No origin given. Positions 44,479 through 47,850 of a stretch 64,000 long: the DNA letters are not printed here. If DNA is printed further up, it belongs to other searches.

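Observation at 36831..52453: Seven-gene surface/transport operon of unknown function: giant SBP, two permease pairs, NHL-Yip1 fusion and an 1857-aa stalked secreted protein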

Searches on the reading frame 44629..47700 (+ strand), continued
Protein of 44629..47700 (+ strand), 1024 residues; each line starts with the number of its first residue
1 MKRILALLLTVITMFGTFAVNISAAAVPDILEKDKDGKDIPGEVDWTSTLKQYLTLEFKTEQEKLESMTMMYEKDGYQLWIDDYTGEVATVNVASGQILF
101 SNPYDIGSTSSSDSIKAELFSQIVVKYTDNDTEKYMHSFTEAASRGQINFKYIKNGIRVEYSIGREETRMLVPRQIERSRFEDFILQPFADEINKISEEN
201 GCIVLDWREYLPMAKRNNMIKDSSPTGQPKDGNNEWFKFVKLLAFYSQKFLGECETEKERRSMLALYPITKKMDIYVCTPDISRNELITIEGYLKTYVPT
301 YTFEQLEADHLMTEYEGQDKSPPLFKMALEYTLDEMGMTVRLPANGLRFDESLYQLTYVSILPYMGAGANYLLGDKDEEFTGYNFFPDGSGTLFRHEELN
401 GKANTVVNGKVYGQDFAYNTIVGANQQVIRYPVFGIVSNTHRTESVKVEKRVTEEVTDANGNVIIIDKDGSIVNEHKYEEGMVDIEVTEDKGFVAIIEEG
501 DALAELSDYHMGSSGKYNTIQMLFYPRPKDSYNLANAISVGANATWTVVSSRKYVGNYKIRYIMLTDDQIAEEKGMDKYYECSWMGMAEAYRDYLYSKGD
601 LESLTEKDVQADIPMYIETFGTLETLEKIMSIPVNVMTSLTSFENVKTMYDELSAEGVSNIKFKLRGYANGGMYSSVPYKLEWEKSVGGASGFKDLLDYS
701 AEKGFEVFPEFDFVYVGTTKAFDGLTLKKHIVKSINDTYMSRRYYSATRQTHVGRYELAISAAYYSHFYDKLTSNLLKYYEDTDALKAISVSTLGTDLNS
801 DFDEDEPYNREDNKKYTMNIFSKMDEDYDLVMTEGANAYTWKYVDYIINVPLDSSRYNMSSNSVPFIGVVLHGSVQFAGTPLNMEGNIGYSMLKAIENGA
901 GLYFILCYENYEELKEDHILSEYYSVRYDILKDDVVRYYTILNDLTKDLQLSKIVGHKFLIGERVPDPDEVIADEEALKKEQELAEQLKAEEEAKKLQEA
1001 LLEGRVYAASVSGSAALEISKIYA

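Call 83: search_protein_families(library=pfam, proteins=[P0364, P0377, P0374, P0380, P0375, P0346, P0355], max_evalue=0.001)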
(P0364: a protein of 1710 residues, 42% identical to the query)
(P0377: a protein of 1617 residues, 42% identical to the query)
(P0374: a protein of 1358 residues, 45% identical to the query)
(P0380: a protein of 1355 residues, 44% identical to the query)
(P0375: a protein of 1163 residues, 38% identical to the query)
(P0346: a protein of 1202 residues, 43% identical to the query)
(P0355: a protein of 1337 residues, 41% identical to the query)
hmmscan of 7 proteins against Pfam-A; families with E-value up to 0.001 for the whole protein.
P0364 (1710 aa): 1 family
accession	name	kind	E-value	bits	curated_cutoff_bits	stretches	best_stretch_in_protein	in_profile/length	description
PF18952.6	DUF5696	-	1.8e-135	453.3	25.6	2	999-1473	128-573/612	Family of unknown function (DUF5696)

P0377 (1617 aa): 2 families
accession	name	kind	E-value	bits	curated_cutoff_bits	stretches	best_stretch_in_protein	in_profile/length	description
PF18952.6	DUF5696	-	5.5e-136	455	25.6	2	939-1399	133-579/612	Family of unknown function (DUF5696)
PF21461.3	HL_N-beta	-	5.4e-06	26.5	27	1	868-901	15-47/57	Hyaluronate lyase, N-terminal beta-sheet domain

P0374 (1358 aa): 1 family
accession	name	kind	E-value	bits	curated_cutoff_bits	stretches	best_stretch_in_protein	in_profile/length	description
PF18952.6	DUF5696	-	2.4e-128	429.8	25.6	2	740-1228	131-580/612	Family of unknown function (DUF5696)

P0380 (1355 aa): 1 family
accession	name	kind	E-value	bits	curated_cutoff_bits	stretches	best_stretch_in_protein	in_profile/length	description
PF18952.6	DUF5696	-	9.2e-130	434.4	25.6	2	738-1218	135-576/612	Family of unknown function (DUF5696)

P0375 (1163 aa): 1 family
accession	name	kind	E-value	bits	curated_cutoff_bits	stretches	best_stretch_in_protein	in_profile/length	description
PF18952.6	DUF5696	-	1.5e-122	410.7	25.6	2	487-959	132-577/612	Family of unknown function (DUF5696)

P0346 (1202 aa): 1 family
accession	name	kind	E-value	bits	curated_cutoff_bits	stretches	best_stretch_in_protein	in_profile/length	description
PF18952.6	DUF5696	-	1.1e-136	457.3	25.6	2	607-1065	134-577/612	Family of unknown function (DUF5696)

P0355 (1337 aa): 1 family
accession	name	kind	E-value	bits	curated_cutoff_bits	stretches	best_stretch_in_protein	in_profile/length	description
PF18952.6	DUF5696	-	1e-129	434.3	25.6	2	591-1063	123-580/612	Family of unknown function (DUF5696)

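Call 84: find_homologous_proteins(query=P0375, max_evalue=0.00001)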
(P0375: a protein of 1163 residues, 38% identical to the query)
Query P0375 (1163 aa): 85 proteins with E <= 0.00001 among 8000 candidates.
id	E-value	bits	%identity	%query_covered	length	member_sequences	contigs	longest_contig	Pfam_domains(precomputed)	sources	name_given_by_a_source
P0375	0.0e+0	2615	100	100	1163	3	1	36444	PF18952.7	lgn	-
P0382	0.0e+0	2233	84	100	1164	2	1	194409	PF18952.7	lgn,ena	-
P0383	0.0e+0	1456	57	100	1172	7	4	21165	PF18952.7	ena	-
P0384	0.0e+0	1273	52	100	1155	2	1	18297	PF18952.7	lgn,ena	-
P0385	0.0e+0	1144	48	99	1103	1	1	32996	PF18952.7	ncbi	-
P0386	7.6e-225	768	41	86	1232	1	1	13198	PF18952.7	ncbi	-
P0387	6.6e-224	765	37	90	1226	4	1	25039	PF18952.7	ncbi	-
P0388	6.6e-220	751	38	86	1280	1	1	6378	PF18952.7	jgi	jgi:hypothetical protein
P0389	7.0e-218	745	39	84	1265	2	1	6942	PF18952.7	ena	-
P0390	2.3e-210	720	38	87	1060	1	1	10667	PF18952.7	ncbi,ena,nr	ncbi:MAG: hypothetical protein IJN48_01530 [Clostridia bacterium]|nr:hypothetical protein [Clostridi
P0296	4.7e-208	712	36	100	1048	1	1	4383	PF18952.7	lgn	-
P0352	1.3e-203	697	37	100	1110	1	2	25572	PF18952.7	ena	-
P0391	8.9e-201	688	37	95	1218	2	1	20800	PF18952.7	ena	-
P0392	3.5e-200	686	47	41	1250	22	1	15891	PF18952.7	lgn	-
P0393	2.1e-199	683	34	100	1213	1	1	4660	PF18952.7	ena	-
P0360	3.4e-198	679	37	89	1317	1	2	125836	PF18952.7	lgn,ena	-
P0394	4.4e-198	679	37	83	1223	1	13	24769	PF18952.7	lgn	-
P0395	1.4e-197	677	38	83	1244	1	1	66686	PF18952.7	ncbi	-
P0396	1.4e-197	677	39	82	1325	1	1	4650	PF18952.7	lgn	-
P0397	2.5e-197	677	38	83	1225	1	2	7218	PF18952.7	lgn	-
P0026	2.4e-194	667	38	86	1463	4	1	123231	PF18952.7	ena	-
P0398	8.0e-194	665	37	88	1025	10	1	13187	PF18952.7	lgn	-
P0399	1.6e-193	664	37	84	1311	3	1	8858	PF18952.7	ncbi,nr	ncbi:MAG: hypothetical protein IKC63_02070 [Clostridia bacterium]|nr:hypothetical protein [Clostridi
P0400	4.7e-192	659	38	82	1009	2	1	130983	PF18952.7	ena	-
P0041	2.0e-191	657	41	61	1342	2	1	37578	PF18952.7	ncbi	-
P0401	3.2e-191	656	38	85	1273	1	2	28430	PF18952.7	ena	-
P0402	4.8e-191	656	38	77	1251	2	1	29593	PF18952.7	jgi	-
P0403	5.1e-191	656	39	81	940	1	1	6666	PF18952.7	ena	-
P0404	4.6e-188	646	39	83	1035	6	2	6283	PF18952.7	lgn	-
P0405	8.9e-187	642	37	83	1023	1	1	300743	PF18952.7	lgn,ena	-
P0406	2.8e-185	637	38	87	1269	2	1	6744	PF18952.7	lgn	-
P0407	1.2e-184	635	37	83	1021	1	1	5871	PF18952.7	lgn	-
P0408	1.2e-184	635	37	83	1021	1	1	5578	PF18952.7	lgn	-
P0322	2.9e-184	633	37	83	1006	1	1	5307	PF18952.7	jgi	-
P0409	1.1e-183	631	37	87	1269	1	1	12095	PF18952.7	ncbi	-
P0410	1.4e-183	631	37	86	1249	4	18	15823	PF18952.7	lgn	-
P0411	2.0e-183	631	36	90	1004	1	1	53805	PF18952.7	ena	-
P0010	8.6e-183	628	41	61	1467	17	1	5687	PF18952.7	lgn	-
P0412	3.1e-181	623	37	83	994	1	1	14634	PF18952.7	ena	-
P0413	4.2e-181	623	37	83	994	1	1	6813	PF18952.7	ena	-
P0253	1.3e-180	621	36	83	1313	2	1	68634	PF18952.7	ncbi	-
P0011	5.0e-180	619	36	83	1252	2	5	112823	PF18952.7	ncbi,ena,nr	ncbi:MAG: hypothetical protein IKJ80_06435 [Clostridia bacterium]|nr:hypothetical protein [Clostridi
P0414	1.3e-178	615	35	99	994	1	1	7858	PF18952.7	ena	-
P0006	1.8e-178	614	36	86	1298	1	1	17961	PF18952.7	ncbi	-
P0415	4.5e-178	613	37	80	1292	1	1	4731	PF18952.7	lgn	-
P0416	3.5e-177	610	37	84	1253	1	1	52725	PF18952.7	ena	-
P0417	8.2e-176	605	37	83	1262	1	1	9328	PF18952.7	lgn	-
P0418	2.6e-175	604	37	83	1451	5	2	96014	PF18952.7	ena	-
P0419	5.6e-175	603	38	76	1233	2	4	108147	PF18952.7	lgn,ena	-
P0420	2.1e-174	601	38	76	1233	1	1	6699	PF18952.7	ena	-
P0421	3.2e-173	597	36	79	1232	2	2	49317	PF18952.7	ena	-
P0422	1.2e-172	595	34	93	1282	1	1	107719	PF18952.7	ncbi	-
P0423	1.2e-171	591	35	85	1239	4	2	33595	PF18952.7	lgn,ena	-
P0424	1.8e-170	588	37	83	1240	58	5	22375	PF18952.7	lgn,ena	-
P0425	1.6e-169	585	36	75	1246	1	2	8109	PF18952.7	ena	-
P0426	1.6e-169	585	32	100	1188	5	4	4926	PF18952.7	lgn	-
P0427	2.0e-169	584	36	83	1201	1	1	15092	PF18952.7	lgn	-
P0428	1.3e-168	581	32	100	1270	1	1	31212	PF18952.7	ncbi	-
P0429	4.0e-162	560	35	84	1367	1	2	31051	PF18952.7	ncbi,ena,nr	ncbi:MAG: hypothetical protein IJW92_05670 [Clostridia bacterium]|nr:hypothetical protein [Clostridi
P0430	6.5e-162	559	34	84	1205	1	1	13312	PF18952.7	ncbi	-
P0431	1.9e-161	558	32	94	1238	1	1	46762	PF18952.7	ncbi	-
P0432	1.9e-160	554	36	79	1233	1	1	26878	PF18952.7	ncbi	-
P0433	8.4e-160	552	35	85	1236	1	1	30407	PF18952.7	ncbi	-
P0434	1.3e-159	552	36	86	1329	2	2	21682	PF18952.7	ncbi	-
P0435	1.5e-158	548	32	100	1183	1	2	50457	PF18952.7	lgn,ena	-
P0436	1.4e-155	538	32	77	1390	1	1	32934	PF18952.7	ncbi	-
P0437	1.4e-153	532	39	58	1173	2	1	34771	PF18952.7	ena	-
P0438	2.0e-152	528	33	84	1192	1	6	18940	PF18952.7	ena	-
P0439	3.8e-152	527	34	83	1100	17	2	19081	PF18952.7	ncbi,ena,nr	ncbi:MAG: hypothetical protein IIU77_06840 [Clostridia bacterium]|nr:hypothetical protein [Clostridi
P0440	2.0e-150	521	36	79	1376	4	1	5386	PF18952.7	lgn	-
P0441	1.9e-147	511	34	56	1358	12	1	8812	PF18952.7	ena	-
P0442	1.0e-146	509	33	60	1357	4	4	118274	PF18952.7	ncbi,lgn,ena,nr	ncbi:MAG: hypothetical protein J6Z04_04095 [Clostridia bacterium]|nr:hypothetical protein [Clostridi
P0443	3.5e-143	497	32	85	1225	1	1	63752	PF18952.7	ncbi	-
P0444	4.7e-143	497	30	99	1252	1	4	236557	PF18952.7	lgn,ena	-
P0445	6.5e-143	496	34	85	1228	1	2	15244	PF18952.7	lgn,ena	-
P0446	5.5e-142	493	33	71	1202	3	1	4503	PF18952.7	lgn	-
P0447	1.8e-137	478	34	84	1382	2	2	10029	PF18952.7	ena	-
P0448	2.1e-125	438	36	43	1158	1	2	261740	PF18952.7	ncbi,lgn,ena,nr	ncbi:MAG: hypothetical protein IKU43_08440 [Clostridia bacterium]|nr:hypothetical protein [Clostridi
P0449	3.6e-122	428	33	75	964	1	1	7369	PF18952.7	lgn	-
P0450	1.6e-120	422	32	83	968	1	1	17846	PF18952.7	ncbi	-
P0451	9.6e-118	413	32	82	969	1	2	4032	PF18952.7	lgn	-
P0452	2.6e-115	405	31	84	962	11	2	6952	PF18952.7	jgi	-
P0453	2.7e-109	385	31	83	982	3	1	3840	PF18952.7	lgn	-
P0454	6.5e-38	149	23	75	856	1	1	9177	PF18952.7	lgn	-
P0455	2.0e-26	111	23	53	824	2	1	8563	PF18952.7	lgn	-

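Call 85: find_encoding_contigs(protein=P0382, flank=10000, max_places=1)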
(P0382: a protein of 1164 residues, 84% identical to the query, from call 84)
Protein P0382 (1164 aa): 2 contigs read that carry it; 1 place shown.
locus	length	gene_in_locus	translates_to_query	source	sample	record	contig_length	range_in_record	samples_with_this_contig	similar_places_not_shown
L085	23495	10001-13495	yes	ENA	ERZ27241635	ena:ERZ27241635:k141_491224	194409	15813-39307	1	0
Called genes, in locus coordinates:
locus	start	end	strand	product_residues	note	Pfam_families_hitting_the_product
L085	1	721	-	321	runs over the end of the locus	PF00480:ROK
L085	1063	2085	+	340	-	PF03054:tRNA_Me_trans, PF20259:tRNA_Me_trans_M, PF20258:tRNA_Me_trans_C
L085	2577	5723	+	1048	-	PF01547:SBP_bac_1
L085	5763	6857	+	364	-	PF00528:BPD_transp_1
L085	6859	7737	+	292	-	PF00528:BPD_transp_1 (faint)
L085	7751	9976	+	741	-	PF04893:Yip1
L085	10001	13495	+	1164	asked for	PF18952:DUF5696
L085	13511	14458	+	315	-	PF00528:BPD_transp_1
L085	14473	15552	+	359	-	PF00528:BPD_transp_1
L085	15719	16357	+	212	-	PF03458:Gly_transporter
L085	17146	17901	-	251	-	PF19700:DUF6198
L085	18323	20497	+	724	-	PF03477:ATP-cone, PF13597:NRDD, PF01228:Gly_radical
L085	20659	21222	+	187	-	PF13353:Fer4_12, PF04055:Radical_SAM (weak)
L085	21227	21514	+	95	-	PF07866:DUF1653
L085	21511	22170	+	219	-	PF01327:Pep_deformylase (weak)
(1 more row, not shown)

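Call 86: find_encoding_contigs(protein=P0454, flank=10000, max_places=1)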
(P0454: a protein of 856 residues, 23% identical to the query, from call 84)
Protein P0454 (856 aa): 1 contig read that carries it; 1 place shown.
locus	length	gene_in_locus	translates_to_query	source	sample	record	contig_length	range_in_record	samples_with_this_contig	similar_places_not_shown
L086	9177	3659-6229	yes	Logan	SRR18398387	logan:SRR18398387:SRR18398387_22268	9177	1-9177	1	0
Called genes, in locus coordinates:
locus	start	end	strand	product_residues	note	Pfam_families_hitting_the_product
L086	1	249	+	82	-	?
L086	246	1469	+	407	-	PF00528:BPD_transp_1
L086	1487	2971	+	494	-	PF01436:NHL (faint)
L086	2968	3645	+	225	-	PF04893:Yip1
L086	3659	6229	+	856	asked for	PF18952:DUF5696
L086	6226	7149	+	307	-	PF00528:BPD_transp_1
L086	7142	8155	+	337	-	PF00528:BPD_transp_1 (weak)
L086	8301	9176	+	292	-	?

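Call 87: find_encoding_contigs(protein=P0455, flank=10000, max_places=1)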
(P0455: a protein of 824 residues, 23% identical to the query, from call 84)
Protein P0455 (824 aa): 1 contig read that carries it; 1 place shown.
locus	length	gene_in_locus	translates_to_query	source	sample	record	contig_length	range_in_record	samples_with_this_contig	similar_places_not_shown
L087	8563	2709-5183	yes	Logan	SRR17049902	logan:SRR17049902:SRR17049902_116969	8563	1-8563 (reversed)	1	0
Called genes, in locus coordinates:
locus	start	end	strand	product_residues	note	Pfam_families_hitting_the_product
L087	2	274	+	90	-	?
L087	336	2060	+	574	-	PF13432:TPR_16 (weak)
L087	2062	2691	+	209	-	PF04893:Yip1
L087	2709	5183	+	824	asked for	PF18952:DUF5696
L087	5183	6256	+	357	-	PF00528:BPD_transp_1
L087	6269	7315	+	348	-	PF00528:BPD_transp_1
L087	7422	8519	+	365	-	-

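Call 88: find_encoding_contigs(protein=P0444, flank=10000, max_places=1)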
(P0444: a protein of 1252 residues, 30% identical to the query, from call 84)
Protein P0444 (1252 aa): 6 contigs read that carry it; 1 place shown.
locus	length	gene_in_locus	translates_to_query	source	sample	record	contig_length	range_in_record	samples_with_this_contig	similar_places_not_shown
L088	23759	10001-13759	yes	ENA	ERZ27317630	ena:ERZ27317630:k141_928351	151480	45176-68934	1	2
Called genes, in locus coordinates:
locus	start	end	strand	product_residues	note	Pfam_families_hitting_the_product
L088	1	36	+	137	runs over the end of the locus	PF01592:NifU_N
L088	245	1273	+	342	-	PF02568:ThiI (faint), PF03054:tRNA_Me_trans, PF06508:QueC (faint), PF24167:DUF7411 (weak), PF20259:tRNA_Me_trans_M, PF20258:tRNA_Me_trans_C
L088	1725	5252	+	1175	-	PF01547:SBP_bac_1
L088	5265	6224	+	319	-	PF00528:BPD_transp_1 (weak)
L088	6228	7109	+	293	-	PF00528:BPD_transp_1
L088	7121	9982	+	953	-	PF01436:NHL (faint), PF04893:Yip1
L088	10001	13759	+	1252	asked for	PF18952:DUF5696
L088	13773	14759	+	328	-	PF00528:BPD_transp_1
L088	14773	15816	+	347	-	PF00528:BPD_transp_1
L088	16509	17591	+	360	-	PF13458:Peripla_BP_6, PF01094:ANF_receptor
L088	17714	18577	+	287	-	PF02653:BPD_transp_2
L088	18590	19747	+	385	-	PF02653:BPD_transp_2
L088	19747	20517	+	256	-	PF00005:ABC_tran, PF13304:AAA_21 (faint)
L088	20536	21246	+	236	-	PF02463:SMC_N (weak), PF00005:ABC_tran, PF13304:AAA_21 (faint)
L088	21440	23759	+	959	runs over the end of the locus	-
